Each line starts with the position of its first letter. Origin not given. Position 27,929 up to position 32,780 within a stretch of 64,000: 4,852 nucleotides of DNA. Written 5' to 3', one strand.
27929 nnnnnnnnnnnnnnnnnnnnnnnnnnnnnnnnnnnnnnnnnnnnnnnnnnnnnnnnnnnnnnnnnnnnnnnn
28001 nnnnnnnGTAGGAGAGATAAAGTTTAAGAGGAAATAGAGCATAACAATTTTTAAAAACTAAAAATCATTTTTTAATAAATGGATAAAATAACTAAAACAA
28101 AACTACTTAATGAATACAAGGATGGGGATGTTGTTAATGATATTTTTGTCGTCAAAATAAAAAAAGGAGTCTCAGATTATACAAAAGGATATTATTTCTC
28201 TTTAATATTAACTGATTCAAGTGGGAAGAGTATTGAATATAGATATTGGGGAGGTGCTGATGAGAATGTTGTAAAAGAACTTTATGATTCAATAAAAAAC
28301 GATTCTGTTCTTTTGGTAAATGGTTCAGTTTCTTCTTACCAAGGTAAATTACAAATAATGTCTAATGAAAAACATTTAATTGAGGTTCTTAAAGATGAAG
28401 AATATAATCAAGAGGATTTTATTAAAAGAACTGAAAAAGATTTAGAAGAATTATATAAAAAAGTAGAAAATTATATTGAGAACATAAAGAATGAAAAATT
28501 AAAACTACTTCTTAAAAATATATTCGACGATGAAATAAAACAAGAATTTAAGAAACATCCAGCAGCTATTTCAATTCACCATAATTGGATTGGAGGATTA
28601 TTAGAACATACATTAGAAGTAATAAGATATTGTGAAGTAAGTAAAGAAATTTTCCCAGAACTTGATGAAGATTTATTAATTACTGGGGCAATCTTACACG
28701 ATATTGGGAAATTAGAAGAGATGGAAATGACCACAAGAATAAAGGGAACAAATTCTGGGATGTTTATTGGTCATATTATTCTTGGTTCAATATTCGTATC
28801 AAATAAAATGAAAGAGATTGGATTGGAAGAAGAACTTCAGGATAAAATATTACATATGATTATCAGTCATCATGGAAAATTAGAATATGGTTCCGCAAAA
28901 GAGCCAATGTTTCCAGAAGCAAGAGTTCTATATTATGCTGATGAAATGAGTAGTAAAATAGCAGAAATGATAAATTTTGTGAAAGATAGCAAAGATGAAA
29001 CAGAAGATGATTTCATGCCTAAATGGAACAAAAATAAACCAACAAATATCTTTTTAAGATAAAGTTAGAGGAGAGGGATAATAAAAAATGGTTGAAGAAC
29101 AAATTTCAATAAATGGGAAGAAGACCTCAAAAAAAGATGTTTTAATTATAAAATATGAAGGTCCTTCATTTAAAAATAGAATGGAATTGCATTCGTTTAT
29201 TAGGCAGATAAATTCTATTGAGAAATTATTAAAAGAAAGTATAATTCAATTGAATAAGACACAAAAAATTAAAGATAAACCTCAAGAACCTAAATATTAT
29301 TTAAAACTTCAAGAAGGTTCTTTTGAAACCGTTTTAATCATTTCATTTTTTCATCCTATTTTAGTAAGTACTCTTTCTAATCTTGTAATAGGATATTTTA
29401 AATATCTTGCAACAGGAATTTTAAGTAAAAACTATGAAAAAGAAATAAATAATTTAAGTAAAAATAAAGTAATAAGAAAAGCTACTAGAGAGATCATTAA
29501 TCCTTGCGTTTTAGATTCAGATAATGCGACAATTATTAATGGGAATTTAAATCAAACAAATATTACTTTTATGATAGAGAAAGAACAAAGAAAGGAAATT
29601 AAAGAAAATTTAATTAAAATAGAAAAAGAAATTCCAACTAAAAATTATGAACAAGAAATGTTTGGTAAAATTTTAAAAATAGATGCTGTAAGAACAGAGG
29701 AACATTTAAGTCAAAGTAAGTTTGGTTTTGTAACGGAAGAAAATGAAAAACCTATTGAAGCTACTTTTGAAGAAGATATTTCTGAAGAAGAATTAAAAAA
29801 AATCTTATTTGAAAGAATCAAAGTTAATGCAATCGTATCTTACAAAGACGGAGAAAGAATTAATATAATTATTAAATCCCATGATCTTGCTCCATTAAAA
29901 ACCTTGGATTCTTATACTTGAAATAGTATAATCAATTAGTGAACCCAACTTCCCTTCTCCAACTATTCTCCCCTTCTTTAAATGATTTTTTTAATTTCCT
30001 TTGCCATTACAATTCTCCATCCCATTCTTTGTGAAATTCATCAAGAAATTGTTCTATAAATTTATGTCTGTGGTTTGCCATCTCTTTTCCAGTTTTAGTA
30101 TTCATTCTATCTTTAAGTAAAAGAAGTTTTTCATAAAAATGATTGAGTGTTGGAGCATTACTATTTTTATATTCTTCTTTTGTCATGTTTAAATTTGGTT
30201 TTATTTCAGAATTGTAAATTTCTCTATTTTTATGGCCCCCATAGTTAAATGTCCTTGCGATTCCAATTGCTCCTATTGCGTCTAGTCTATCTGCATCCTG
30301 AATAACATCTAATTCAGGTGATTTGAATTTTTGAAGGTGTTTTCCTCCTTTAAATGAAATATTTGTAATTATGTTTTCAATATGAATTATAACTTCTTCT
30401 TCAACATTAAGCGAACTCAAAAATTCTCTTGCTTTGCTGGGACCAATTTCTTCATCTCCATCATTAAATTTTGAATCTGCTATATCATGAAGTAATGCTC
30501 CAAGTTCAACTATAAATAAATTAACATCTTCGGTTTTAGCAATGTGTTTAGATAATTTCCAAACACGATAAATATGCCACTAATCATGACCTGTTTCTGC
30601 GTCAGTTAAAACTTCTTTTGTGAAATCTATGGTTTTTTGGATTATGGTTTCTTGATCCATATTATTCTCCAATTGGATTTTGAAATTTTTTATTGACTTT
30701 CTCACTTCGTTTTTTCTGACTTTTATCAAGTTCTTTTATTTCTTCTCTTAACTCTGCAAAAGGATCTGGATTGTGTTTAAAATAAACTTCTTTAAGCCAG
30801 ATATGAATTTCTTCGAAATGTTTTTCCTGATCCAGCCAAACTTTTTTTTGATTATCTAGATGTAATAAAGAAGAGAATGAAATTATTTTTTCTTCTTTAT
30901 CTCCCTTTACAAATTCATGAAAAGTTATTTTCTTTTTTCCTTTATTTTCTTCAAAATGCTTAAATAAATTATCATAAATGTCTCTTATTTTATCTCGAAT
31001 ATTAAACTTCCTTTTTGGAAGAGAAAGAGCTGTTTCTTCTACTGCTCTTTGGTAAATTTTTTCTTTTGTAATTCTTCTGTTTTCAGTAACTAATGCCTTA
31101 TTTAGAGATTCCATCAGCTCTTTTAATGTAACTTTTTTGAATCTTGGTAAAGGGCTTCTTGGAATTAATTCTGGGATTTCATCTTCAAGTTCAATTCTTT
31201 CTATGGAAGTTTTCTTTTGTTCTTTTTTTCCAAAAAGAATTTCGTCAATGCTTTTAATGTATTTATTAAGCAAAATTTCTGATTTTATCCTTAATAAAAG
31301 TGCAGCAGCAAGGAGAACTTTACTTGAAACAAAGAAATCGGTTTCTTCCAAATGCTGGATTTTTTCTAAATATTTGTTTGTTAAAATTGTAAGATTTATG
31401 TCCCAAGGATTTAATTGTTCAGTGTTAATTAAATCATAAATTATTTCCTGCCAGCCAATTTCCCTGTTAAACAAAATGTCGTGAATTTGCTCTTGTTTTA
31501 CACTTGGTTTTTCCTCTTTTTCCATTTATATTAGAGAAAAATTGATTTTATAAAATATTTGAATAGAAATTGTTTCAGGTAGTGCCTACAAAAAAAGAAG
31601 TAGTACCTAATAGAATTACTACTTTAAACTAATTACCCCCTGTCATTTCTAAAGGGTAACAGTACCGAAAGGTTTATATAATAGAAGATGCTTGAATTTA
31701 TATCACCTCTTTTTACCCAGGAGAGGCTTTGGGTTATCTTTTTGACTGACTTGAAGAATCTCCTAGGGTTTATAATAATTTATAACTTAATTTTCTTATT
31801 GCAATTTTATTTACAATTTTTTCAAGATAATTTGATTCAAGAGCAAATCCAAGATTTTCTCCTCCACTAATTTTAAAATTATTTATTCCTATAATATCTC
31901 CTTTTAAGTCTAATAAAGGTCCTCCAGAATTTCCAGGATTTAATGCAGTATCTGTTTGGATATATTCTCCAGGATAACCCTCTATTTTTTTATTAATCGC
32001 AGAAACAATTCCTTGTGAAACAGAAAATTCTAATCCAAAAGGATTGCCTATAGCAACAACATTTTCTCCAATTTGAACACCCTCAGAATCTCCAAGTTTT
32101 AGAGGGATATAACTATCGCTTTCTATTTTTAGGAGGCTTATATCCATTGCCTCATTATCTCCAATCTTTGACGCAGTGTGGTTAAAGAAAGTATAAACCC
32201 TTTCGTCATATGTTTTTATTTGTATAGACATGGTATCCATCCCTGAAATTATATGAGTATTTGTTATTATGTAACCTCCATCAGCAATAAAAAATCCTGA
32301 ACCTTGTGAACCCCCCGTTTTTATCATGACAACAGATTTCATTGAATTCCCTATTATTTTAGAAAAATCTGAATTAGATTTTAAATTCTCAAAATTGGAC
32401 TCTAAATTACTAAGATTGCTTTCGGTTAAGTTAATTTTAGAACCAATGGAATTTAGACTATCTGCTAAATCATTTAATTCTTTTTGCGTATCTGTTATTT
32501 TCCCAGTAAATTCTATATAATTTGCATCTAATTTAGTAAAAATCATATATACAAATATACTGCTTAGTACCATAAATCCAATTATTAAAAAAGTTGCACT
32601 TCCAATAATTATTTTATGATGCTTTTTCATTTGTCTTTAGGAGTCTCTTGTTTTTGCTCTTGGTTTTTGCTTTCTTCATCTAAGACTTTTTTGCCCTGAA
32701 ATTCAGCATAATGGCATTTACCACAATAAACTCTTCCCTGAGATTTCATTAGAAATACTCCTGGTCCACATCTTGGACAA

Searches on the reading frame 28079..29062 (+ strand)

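Call 75: search_protein_families(library=pfam, proteins=[window:28079-29062:+], max_evalue=0.00001)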
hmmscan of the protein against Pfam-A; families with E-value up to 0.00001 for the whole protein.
window:28079-29062:+ (327 aa): 2 families
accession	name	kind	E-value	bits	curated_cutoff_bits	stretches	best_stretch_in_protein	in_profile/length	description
PF01966.28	HD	-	2e-15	57.5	22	1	175-291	2-114/116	HD domain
PF01336.31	tRNA_anti-codon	-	8.2e-06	26.1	27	0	34-97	12-71/75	OB-fold nucleic acid binding domain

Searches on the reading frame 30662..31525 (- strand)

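Call 75: search_protein_families(library=pfam, proteins=[window:30662-31525:-], max_evalue=0.00001)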
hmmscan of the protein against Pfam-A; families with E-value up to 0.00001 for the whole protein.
window:30662-31525:- (287 aa): 1 family
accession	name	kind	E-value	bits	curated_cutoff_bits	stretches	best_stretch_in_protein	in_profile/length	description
PF02616.19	SMC_ScpA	-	7.3e-12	46.2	24.6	1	32-243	1-230/232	Segregation and condensation protein ScpA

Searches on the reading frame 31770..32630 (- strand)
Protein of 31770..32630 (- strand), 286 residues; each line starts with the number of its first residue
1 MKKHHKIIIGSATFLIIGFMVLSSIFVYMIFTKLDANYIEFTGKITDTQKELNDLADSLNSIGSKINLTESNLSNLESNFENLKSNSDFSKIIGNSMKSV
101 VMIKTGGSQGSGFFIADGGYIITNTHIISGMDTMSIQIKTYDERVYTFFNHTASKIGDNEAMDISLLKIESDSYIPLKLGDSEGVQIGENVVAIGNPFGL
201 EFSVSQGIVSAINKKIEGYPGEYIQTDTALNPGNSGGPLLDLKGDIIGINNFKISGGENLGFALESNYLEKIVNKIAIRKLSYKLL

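Call 75: search_protein_families(library=pfam, proteins=[window:31770-32630:-], max_evalue=0.00001)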
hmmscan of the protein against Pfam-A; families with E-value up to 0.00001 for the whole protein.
window:31770-32630:- (286 aa): 2 families
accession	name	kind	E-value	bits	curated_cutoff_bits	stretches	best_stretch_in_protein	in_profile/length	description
PF13365.12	Trypsin_2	-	1e-28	101.3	27.6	1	110-249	1-144/144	Trypsin-like peptidase domain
PF00089.32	Trypsin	-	2.4e-15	57.4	20.6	1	99-268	14-215/220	Trypsin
